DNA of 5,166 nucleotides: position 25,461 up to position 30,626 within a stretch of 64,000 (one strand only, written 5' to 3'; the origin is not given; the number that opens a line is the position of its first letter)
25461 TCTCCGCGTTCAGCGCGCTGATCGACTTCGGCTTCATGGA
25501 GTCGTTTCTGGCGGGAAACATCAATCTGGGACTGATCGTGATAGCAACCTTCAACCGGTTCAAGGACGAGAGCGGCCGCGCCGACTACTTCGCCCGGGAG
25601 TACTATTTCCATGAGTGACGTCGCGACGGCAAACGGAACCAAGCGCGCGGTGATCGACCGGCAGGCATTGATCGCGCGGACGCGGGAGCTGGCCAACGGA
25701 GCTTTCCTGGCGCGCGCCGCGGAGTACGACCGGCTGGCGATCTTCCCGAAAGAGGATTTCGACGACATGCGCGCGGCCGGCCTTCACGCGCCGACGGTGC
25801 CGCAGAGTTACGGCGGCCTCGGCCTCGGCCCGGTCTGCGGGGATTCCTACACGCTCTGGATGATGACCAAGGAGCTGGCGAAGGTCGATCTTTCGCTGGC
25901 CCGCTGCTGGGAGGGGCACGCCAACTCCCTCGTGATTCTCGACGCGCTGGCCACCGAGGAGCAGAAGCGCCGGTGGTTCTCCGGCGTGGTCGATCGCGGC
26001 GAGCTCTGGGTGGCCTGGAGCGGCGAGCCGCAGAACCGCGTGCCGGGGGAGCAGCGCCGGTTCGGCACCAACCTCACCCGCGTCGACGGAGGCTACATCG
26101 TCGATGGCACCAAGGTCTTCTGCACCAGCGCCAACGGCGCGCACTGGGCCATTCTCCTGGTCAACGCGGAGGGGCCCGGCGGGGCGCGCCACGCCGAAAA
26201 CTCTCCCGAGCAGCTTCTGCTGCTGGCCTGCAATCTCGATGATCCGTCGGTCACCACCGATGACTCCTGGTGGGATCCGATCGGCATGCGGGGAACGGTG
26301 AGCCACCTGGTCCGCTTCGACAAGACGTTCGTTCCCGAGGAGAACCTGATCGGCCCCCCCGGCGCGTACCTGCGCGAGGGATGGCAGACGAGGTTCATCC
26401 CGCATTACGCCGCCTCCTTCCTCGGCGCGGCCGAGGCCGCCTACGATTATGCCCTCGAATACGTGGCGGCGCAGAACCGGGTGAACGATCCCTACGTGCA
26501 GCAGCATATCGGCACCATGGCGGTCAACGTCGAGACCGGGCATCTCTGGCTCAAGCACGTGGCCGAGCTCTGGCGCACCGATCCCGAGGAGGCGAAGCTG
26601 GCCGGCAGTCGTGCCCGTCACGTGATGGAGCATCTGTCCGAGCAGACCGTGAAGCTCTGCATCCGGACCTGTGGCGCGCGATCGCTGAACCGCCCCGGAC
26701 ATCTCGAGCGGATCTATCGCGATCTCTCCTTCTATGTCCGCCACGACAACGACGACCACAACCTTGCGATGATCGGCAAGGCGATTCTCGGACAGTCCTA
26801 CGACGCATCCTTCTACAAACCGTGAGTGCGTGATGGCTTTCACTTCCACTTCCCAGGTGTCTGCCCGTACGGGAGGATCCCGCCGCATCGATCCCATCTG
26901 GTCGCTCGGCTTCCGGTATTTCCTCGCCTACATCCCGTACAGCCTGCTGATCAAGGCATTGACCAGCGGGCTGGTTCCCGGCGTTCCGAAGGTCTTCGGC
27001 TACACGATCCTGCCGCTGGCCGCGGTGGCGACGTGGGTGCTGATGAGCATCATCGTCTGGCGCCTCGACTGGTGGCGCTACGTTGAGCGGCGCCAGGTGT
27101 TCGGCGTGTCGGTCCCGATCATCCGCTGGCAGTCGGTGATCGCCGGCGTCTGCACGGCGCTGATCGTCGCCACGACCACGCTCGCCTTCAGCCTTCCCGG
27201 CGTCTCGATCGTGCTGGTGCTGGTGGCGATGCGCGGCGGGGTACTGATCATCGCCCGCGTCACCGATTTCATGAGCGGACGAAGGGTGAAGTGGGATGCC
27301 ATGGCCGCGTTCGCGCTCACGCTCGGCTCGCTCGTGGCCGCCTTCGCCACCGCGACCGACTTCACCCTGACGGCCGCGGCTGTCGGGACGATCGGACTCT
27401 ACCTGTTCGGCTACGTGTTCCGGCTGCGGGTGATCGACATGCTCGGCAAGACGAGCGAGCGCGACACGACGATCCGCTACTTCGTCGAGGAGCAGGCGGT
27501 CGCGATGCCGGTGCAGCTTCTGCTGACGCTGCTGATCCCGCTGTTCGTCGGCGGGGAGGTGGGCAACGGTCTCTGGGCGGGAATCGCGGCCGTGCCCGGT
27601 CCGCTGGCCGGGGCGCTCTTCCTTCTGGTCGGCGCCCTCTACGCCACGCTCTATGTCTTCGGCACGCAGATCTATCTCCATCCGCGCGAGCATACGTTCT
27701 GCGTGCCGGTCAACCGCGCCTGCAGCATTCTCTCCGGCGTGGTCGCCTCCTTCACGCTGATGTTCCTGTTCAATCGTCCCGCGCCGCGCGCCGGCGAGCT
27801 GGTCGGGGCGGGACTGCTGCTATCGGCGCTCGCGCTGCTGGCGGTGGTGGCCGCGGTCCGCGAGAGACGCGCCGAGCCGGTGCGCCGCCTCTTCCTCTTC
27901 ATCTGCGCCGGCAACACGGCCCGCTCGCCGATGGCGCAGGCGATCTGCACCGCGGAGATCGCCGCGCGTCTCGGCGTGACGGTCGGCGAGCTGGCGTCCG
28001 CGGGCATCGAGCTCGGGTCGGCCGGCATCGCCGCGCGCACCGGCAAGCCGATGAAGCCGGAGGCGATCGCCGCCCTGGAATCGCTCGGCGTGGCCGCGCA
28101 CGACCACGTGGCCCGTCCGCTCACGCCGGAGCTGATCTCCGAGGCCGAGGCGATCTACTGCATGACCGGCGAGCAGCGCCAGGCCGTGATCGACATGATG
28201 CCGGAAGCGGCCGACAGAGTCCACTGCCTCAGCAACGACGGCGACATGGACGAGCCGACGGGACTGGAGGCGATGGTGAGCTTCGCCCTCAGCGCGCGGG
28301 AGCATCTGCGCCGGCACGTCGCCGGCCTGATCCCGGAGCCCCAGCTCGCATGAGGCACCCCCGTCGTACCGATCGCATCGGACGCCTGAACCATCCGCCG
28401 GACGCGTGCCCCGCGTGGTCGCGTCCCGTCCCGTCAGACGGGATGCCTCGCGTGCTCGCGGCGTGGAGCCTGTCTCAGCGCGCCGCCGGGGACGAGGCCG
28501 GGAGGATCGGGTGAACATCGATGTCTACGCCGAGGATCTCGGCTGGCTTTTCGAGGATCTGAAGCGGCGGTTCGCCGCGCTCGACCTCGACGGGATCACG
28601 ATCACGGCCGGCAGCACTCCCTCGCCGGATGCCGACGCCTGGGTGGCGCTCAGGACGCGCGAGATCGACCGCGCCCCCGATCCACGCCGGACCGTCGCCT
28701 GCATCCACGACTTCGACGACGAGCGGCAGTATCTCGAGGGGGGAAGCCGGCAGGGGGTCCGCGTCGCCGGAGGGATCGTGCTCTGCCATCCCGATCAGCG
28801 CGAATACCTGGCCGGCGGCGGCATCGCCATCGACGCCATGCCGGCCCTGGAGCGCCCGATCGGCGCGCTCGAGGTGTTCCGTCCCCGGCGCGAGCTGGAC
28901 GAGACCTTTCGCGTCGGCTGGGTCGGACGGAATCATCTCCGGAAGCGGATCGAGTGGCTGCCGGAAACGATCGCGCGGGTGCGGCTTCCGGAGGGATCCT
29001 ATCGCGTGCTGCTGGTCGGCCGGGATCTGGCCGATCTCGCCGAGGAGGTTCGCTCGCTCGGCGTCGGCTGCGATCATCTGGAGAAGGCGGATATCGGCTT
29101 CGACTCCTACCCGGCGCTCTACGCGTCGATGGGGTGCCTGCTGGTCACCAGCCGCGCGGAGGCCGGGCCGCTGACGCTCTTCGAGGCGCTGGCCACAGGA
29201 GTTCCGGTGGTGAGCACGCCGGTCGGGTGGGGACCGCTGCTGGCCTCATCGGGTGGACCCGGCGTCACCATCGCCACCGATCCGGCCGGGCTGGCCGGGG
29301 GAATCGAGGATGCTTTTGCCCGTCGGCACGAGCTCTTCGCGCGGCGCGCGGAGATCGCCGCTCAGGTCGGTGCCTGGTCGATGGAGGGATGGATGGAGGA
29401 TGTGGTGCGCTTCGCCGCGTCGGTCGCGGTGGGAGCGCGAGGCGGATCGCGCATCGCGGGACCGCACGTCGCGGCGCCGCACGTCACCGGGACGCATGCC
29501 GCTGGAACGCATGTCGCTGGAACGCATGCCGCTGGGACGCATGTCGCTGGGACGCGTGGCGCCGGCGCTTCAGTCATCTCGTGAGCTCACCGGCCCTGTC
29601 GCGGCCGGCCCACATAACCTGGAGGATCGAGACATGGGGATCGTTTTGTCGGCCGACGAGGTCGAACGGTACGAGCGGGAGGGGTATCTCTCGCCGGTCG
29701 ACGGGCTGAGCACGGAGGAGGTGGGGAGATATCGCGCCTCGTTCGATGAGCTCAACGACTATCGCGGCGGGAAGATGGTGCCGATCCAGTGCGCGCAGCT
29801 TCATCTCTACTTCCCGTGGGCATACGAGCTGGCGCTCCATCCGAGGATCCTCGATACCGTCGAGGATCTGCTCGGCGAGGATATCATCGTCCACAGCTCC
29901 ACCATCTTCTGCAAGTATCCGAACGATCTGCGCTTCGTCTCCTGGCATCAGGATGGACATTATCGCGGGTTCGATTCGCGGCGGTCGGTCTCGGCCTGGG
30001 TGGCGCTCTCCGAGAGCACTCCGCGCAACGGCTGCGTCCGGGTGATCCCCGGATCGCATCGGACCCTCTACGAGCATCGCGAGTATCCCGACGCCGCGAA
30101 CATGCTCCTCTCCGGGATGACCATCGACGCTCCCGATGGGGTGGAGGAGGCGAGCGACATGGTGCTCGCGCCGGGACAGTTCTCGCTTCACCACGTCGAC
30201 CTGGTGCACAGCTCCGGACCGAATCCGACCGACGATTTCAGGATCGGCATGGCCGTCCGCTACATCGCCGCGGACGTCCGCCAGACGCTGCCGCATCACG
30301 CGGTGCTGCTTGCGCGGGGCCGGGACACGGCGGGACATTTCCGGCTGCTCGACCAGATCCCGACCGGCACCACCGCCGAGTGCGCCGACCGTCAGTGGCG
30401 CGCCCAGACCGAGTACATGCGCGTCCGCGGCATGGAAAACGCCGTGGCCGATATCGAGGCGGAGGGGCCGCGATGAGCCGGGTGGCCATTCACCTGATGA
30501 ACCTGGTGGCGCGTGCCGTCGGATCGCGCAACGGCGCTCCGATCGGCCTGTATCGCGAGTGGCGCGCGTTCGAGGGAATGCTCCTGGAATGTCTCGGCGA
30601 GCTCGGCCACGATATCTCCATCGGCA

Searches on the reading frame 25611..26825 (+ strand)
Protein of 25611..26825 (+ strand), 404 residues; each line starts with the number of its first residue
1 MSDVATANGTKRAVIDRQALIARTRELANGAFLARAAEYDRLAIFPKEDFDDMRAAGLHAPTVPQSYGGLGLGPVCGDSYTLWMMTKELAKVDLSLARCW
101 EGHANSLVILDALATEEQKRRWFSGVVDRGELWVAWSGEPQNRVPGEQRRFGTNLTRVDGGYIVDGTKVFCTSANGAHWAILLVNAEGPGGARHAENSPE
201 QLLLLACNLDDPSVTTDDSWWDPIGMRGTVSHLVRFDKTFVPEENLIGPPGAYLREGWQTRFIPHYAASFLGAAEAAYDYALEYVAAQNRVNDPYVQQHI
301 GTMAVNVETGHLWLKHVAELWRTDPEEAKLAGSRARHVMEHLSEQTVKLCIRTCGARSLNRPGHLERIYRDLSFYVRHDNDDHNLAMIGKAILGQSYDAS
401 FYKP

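Call 14: search_protein_families(library=pfam, proteins=[window:25611-26825:+], max_evalue=0.001)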
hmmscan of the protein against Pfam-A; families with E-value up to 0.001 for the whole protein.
window:25611-26825:+ (404 aa): 4 families
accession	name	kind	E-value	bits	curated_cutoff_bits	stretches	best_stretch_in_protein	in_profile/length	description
PF02771.21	Acyl-CoA_dh_N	-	1.3e-14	55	22.9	1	17-127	4-110/113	Acyl-CoA dehydrogenase, N-terminal domain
PF08028.16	Acyl-CoA_dh_2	-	4.7e-13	50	22.7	1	267-378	4-129/134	Acyl-CoA dehydrogenase, C-terminal domain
PF00441.29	Acyl-CoA_dh_1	-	2.8e-10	41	22.4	1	266-372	18-128/150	Acyl-CoA dehydrogenase, C-terminal domain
PF02770.24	Acyl-CoA_dh_M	-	2.2e-06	28.2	33.3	1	153-238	18-96/97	Acyl-CoA dehydrogenase, middle domain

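Call 27: search_protein_families(library=ncbifam, proteins=[window:25611-26825:+], max_evalue=0.01)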
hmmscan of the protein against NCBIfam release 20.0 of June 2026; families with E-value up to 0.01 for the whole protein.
window:25611-26825:+ (404 aa): 15 families
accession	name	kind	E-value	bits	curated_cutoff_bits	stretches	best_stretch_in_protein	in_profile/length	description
TIGR04022.1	sulfur_SfnB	equivalog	2.5e-26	92.5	430.9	1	17-393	7-380/391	SfnB family sulfur acquisition oxidoreductase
NF043015.1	DibenthMonoxDszC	equivalog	1.1e-23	83.7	850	1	9-397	7-408/415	dibenzothiophene monooxygenase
NF042972.1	AcrlCoAredClosAcrC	equivalog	7.6e-19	67.6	640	1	21-371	13-354/378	acryloyl-CoA reductase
NF042439.1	SulpropCoADesulf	equivalog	8.3e-18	64.3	600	1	22-374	2-351/379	3-sulfinopropanoyl-CoA desulfinase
NF049984.1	Rv1679_FadE16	equivalog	1.6e-12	47.3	600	1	35-395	15-368/371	Rv1679 family acyl-CoA dehydrogenase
NF043006.1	CyhCrbnylCoADH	equivalog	2.1e-12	46.8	650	1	16-372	7-354/380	cyclohexane-1-carbonyl-CoA dehydrogenase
NF008997.0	PRK12341.1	equivalog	4.5e-11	42.4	537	1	24-371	16-354/382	acyl-CoA dehydrogenase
NF045629.1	monooxsub_HsaA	equivalog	6.8e-11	41.5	450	1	35-394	14-375/383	3-hydroxy-9,10-secoandrosta-1,3,5(10)-triene-9,17-dione monooxygenase oxygenase subunit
NF045652.1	ProlPCPDhRedW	equivalog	8.3e-11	41.3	650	1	56-317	43-299/376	L-prolyl-[peptidyl-carrier protein] dehydrogenase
NF045552.1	GlutCoADH_Des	equivalog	4.2e-09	36.1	470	1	18-377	10-363/387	glutaryl-CoA dehydrogenase Acd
TIGR03207.1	cyc_hxne_CoA_dh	equivalog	3.3e-08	32.7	575.35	1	16-289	4-264/372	cyclohexanecarboxyl-CoA dehydrogenase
NF045920.1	HphnlacHdxOX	equivalog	2.9e-06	26.5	650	1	34-244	16-195/384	p-hydroxyphenylacetate 3-hydroxylase oxygenase component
NF002885.1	PRK03354.1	equivalog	1.4e-05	24.3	540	1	20-390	12-371/378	crotonobetainyl-CoA dehydrogenase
NF053553.1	prodigi_MBC_PigA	equivalog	1.9e-05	24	500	1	18-334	10-322/381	prodigiosin MBC biosynthesis dehydrogenase PigA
NF058590.1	AcCoDHFadEBacil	equivalog_domain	0.002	16.8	600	1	56-287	65-281/586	acyl-CoA dehydrogenase FadE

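Call 44: find_related_loci(query=A2, collection=metagenome_contigs, flank=10000)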
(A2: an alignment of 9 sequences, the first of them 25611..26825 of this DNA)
Query A2 (404 aa) in metagenome_contigs; peptide patterns used: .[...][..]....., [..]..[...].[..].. (x = any residue, [..] = any of these).
600 stretches matched a pattern (row limit reached: there are more); 462 encode a relative of the query (tblastn E <= 1e-3); the best 80 are kept; 80 distinct loci.
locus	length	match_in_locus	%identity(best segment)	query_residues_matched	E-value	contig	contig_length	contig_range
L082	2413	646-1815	78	15-404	0e+0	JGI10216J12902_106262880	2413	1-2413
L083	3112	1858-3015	78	20-404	0e+0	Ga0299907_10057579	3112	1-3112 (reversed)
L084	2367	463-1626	71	16-404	0e+0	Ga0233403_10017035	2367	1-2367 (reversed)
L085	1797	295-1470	70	14-404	0e+0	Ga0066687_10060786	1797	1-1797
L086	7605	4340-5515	70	15-404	0e+0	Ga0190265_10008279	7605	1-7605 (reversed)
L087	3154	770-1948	70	15-404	0e+0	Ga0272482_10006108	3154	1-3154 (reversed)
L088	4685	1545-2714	70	16-404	0e+0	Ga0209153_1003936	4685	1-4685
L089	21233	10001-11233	67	1-404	0e+0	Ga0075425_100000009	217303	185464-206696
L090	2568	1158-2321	70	18-404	0e+0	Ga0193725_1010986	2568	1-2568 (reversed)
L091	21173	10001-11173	70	16-404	0e+0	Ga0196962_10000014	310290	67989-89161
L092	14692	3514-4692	69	13-404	0e+0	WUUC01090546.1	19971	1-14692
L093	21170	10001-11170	69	16-404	0e+0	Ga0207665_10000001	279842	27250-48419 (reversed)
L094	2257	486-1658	70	16-404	0e+0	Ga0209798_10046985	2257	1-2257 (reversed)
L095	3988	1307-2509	67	11-404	0e+0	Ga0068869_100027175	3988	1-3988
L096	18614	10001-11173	69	15-404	0e+0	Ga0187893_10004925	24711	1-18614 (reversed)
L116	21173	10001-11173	68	16-404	0e+0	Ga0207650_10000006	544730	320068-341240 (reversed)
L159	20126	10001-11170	68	16-404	0e+0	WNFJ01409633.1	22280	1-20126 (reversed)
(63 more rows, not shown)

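Call 93: search_protein_families(library=pfam, proteins=[L159:12975-15167:+, L096:17580-18494:+, L116:19777-20892:-], max_evalue=0.001)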
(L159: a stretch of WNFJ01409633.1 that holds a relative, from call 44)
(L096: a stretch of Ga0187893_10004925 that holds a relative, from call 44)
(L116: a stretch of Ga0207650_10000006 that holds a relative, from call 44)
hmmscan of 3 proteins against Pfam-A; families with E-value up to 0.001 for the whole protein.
L159:12975-15167:+ (730 aa): 0 families

L096:17580-18494:+ (304 aa): 2 families
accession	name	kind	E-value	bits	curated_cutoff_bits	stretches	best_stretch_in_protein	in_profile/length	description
PF24793.1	GINT1_N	-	9.2e-67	225.6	27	1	20-296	6-303/304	Glucosamine inositolphosphorylceramide transferase 1, N-terminal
PF04616.20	Glyco_hydro_43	-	2e-05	24.6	32.2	0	57-191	7-154/288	Glycosyl hydrolases family 43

L116:19777-20892:- (371 aa): 1 family
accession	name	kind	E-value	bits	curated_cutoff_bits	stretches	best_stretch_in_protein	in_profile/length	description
PF00296.26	Bac_luciferase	-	1.8e-45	156.1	27.9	1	30-329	19-314/314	Luciferase-like monooxygenase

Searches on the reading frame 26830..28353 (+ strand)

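Call 14: search_protein_families(library=pfam, proteins=[window:26830-28353:+], max_evalue=0.001)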
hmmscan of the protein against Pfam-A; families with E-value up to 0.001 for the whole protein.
window:26830-28353:+ (507 aa): 1 family
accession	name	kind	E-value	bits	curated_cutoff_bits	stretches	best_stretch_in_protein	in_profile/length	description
PF01451.26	LMWPc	-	3.4e-16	60.2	23.2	1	355-480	1-125/144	Low molecular weight phosphotyrosine protein phosphatase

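Call 27: search_protein_families(library=ncbifam, proteins=[window:26830-28353:+], max_evalue=0.01)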
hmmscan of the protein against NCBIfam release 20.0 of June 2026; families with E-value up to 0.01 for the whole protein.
window:26830-28353:+ (507 aa): 4 families
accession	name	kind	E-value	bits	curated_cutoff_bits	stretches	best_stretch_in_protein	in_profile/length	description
NF007520.0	PRK10126.1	equivalog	1.3e-05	25.6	243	1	356-466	6-103/147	low molecular weight protein-tyrosine-phosphatase Wzb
TIGR02691.1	arsC_pI258_fam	equivalog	2.3e-05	24.7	174.3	1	356-497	2-126/129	arsenate reductase (thioredoxin)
NF010053.0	PRK13530.1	subfamily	2.8e-05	24.5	215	1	353-470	4-105/133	arsenate reductase (thioredoxin)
NF008486.0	PRK11391.1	equivalog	0.00069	20.1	247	1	356-462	10-103/148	phosphotyrosine-protein phosphatase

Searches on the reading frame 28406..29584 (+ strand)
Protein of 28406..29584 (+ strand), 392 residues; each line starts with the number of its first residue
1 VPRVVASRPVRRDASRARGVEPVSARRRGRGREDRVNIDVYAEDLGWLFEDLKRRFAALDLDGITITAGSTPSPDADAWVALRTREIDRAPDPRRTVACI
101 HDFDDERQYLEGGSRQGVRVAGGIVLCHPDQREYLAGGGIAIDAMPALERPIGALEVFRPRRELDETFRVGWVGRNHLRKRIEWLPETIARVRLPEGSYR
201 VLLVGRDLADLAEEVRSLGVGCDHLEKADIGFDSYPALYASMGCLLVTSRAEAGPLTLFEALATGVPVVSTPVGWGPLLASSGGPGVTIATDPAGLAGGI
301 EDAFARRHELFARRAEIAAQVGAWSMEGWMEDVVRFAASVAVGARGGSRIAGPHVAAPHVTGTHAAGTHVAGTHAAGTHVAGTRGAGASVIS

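Call 14: search_protein_families(library=pfam, proteins=[window:28406-29584:+], max_evalue=0.001)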
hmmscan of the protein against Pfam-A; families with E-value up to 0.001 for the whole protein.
window:28406-29584:+ (392 aa): 2 families
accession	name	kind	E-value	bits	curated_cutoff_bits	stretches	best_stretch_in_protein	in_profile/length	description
PF13692.12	Glyco_trans_1_4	-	6.4e-15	56.1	27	1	169-302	3-138/142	Glycosyl transferases group 1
PF00534.26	Glycos_transf_1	-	1.2e-08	35.1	26.4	1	166-309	14-160/172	Glycosyl transferases group 1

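Call 27: search_protein_families(library=ncbifam, proteins=[window:28406-29584:+], max_evalue=0.01)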
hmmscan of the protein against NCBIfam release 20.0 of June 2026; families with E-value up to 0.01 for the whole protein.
window:28406-29584:+ (392 aa): 7 families
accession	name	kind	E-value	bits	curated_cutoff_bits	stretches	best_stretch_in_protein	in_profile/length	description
TIGR03088.1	stp2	hypoth_equivalog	1.5e-08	34.1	409.05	1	158-300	185-332/374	TIGR03088 family PEP-CTERM/XrtA system glycosyltransferase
NF038011.1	PelF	equivalog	1.1e-05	24.7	100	1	212-274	353-416/489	GT4 family glycosyltransferase PelF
NF053787.1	GlcN_PG_synth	equivalog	3.5e-05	22.8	480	1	169-317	198-337/361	N-acetylglucosaminyl phosphatidylglycerol synthase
NF011726.0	PRK15179.1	equivalog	0.00012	20.6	733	1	164-324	514-673/694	Vi polysaccharide biosynthesis protein TviE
TIGR04047.1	MSMEG_0565_glyc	hypoth_equivalog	0.0014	17.8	259.85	1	233-319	268-356/373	MSMEG_0565 family glycosyltransferase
NF007396.0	PRK09922.1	equivalog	0.0016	17.4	385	1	134-274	149-292/361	lipopolysaccharide 1,6-galactosyltransferase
NF041876.1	EPS_EpsE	equivalog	0.0046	16.2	400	1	245-306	299-361/389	exopolysaccharide biosynthesis GT4 family glycosyltransferase EpsE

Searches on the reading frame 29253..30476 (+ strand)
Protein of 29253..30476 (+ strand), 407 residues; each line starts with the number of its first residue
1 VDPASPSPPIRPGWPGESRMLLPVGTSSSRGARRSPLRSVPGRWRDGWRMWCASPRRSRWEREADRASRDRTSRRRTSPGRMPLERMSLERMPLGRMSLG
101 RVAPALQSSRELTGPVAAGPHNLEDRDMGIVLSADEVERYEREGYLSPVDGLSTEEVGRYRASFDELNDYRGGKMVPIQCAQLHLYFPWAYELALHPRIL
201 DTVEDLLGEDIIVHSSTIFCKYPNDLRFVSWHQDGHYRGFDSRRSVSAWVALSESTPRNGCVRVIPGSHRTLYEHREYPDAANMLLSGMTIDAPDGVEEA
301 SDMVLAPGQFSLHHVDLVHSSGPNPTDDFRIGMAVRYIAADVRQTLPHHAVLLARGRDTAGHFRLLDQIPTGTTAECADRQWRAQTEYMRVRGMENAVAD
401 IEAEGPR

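Call 27: search_protein_families(library=ncbifam, proteins=[window:29253-30476:+], max_evalue=0.01)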
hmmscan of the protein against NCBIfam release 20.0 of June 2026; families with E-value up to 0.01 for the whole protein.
window:29253-30476:+ (407 aa): 4 families
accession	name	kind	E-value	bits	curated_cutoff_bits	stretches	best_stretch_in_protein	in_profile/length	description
TIGR01762.1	chlorin-enz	subfamily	3.4e-20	72.5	226.3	2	132-276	3-166/288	chlorinating enzyme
TIGR02408.1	ectoine_ThpD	equivalog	4.7e-12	45.8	336.5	1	131-274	16-174/277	ectoine hydroxylase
NF045813.1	DxPntBtaHylase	equivalog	3.3e-06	26.6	550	1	192-336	89-246/285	1-deoxypentalenic acid 11-beta-hydroxylase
NF052437.1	MPhHdxlPhnYGIM8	equivalog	6.3e-06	25.8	500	1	197-275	83-159/260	methylphosphonate hydroxylase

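Call 55: search_protein_families(library=pfam, proteins=[window:29253-30476:+], max_evalue=1)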
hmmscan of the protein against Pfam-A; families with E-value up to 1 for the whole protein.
window:29253-30476:+ (407 aa): 1 family
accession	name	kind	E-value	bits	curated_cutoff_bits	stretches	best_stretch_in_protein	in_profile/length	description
PF05721.19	PhyH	-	1.3e-28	101.2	22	1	140-331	1-212/213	Phytanoyl-CoA dioxygenase (PhyH)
